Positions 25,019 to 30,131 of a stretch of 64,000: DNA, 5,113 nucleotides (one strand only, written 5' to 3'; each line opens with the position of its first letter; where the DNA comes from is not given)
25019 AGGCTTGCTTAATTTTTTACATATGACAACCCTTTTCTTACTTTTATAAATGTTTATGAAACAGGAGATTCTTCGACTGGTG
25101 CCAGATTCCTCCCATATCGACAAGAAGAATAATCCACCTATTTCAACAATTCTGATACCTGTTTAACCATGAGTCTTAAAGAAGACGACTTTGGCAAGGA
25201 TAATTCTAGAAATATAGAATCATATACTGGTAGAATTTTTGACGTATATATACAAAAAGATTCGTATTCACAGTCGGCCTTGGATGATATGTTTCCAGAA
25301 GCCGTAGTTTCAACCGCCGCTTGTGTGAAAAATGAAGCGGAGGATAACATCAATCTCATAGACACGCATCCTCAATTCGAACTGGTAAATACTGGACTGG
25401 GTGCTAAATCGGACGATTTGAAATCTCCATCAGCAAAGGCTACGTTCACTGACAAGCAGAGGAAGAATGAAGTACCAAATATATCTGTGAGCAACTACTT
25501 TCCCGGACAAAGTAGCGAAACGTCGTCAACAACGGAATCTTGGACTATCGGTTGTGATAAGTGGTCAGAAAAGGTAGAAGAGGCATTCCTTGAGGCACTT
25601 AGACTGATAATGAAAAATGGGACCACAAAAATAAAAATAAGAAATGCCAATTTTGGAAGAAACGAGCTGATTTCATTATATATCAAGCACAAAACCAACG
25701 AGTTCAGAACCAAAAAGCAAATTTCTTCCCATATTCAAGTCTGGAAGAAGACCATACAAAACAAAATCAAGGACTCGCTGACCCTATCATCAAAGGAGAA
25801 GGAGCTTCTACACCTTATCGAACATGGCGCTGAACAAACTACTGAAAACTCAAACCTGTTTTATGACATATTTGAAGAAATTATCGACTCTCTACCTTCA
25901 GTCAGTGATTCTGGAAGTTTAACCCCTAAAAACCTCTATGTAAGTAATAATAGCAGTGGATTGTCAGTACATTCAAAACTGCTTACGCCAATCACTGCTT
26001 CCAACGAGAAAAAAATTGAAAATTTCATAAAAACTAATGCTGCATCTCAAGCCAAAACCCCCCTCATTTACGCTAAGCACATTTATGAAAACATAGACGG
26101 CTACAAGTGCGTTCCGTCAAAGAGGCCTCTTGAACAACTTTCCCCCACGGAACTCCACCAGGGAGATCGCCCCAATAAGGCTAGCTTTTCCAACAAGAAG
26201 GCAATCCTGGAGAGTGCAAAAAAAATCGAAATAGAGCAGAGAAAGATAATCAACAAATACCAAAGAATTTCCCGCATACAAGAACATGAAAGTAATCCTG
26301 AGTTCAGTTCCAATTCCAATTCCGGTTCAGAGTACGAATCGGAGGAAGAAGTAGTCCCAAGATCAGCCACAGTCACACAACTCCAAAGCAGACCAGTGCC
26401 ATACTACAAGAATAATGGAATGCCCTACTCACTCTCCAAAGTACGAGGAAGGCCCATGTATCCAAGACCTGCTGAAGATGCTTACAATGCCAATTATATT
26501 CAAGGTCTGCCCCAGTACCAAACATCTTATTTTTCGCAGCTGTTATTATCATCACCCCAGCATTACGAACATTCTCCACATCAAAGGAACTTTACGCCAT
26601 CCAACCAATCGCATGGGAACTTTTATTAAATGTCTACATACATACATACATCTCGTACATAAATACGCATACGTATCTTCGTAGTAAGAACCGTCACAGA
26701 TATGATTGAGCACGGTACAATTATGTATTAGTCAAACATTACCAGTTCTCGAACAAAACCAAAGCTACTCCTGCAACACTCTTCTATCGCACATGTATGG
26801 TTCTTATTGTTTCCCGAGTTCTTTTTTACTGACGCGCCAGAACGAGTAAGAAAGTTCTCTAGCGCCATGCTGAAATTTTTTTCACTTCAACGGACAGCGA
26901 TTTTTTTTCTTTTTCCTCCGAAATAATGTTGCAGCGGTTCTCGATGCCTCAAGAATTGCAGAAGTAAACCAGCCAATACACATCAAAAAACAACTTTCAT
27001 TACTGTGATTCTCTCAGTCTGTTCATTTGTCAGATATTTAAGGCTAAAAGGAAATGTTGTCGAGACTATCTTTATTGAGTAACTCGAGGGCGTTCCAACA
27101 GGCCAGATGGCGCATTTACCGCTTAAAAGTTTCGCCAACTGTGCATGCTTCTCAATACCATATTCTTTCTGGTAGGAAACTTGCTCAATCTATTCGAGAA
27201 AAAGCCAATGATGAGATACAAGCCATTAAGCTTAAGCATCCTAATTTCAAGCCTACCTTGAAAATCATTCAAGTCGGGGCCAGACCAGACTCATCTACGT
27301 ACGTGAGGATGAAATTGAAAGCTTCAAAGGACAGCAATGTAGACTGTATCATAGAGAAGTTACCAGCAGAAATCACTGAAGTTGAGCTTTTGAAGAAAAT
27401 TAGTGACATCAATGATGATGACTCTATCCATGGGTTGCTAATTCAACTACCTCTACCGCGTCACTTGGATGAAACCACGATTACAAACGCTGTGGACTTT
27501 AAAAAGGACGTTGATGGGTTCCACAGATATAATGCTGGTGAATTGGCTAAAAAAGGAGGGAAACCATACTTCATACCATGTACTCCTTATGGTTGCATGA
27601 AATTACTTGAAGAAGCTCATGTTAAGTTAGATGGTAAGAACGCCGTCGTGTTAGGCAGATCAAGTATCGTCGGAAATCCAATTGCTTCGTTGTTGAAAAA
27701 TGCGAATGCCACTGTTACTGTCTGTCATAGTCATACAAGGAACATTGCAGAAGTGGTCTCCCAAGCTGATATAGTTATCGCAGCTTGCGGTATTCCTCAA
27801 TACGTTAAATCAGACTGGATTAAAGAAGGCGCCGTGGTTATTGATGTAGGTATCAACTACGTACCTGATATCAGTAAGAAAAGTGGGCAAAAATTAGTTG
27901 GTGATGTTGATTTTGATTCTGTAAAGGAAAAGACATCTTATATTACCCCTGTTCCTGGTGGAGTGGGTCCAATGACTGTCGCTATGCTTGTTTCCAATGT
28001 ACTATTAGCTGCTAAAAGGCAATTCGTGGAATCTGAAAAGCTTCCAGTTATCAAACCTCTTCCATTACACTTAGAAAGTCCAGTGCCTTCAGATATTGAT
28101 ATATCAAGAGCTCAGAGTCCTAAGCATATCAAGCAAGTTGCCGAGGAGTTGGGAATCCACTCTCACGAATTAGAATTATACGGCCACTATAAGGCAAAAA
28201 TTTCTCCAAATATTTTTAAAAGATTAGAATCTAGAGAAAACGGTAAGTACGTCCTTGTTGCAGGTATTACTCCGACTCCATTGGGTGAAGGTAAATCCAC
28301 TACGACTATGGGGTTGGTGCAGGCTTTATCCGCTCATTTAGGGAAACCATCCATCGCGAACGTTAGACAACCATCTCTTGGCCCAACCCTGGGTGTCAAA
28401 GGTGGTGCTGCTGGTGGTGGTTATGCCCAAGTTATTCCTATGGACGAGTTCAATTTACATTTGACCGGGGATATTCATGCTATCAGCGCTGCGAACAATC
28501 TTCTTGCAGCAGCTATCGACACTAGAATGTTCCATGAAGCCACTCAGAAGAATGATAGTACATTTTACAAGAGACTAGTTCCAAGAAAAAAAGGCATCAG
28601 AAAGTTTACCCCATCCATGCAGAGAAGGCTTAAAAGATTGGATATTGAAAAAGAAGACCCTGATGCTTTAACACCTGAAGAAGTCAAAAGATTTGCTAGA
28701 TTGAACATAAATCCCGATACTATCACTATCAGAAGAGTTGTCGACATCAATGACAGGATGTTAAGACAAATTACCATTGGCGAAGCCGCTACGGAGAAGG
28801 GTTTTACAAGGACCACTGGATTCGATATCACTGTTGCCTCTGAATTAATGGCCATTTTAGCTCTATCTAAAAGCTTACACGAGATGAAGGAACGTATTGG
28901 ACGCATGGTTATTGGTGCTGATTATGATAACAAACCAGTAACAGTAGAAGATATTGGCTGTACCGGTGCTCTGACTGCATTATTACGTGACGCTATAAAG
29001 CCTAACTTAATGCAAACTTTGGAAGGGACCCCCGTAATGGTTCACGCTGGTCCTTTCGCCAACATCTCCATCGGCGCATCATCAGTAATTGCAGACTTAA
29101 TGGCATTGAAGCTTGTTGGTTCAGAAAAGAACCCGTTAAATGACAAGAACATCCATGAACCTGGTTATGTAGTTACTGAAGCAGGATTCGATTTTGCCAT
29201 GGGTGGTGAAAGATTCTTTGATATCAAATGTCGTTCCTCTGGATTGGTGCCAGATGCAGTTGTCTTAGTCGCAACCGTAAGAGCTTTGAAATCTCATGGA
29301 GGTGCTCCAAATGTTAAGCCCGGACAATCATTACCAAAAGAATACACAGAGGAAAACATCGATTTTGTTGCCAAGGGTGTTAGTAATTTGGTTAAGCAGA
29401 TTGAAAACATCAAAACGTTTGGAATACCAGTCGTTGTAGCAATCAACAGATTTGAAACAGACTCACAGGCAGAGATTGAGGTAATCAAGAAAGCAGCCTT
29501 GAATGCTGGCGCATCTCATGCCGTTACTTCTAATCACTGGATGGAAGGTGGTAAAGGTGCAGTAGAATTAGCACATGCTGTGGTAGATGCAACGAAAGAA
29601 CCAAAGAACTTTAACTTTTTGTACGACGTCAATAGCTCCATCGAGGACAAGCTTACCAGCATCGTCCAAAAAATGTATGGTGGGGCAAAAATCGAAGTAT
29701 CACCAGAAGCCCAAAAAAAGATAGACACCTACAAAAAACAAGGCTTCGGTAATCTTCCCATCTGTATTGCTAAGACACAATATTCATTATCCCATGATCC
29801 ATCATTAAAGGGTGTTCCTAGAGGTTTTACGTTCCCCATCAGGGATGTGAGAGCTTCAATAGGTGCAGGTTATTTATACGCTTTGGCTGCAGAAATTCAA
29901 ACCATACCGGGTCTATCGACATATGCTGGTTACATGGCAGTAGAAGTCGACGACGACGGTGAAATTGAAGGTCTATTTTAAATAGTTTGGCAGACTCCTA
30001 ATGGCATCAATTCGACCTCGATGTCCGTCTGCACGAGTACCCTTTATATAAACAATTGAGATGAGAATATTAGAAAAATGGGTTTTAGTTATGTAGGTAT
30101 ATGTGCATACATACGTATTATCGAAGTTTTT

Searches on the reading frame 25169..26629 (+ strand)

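Call 67: search_protein_families(library=pfam, proteins=[window:25169-26629:+], max_evalue=0.00001)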
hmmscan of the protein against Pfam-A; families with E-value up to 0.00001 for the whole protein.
window:25169-26629:+ (486 aa): 1 family
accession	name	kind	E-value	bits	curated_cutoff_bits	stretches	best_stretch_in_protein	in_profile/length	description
PF01285.24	TEA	-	4.7e-25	88.1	25.1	1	130-195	3-68/68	TEA/ATTS domain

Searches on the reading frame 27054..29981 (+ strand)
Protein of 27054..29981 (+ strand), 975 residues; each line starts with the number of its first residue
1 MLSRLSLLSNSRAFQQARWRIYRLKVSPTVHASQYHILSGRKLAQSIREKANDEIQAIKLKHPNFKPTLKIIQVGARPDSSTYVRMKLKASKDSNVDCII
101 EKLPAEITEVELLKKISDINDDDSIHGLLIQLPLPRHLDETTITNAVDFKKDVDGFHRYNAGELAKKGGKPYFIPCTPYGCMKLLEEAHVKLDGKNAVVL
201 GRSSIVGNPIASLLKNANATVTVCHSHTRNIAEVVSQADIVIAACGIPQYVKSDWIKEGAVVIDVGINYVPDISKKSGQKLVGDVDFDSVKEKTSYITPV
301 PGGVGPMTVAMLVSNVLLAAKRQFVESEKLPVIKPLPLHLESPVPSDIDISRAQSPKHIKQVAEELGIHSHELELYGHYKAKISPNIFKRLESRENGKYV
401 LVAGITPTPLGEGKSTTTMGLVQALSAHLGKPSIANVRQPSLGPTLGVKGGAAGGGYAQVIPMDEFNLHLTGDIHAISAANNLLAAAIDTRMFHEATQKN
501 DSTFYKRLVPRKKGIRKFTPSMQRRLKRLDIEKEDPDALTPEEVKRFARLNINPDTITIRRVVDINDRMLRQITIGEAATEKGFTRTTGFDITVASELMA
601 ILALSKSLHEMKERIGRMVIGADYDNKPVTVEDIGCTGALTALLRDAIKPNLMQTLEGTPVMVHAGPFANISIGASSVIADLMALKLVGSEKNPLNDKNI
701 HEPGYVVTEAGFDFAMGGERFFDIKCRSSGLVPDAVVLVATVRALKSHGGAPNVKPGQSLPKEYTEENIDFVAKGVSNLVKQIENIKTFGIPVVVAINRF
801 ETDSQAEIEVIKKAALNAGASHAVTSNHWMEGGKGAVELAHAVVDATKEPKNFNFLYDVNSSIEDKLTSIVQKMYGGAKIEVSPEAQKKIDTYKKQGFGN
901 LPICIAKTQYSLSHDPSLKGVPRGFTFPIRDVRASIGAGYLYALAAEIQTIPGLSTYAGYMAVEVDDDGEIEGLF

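Call 67: search_protein_families(library=pfam, proteins=[window:27054-29981:+], max_evalue=0.00001)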
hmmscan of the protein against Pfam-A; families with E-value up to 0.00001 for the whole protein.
window:27054-29981:+ (975 aa): 3 families
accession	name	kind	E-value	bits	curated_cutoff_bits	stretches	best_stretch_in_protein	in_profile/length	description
PF01268.25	FTHFS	-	1.5e-250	832.6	27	1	346-975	2-556/556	Formate--tetrahydrofolate ligase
PF02882.25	THF_DHG_CYH_C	-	2.9e-70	235.2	27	1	157-323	1-159/160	Tetrahydrofolate dehydrogenase/cyclohydrolase, NAD(P)-binding domain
PF00763.28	THF_DHG_CYH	-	4.1e-35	121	32.8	1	38-154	1-115/115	Tetrahydrofolate dehydrogenase/cyclohydrolase, catalytic domain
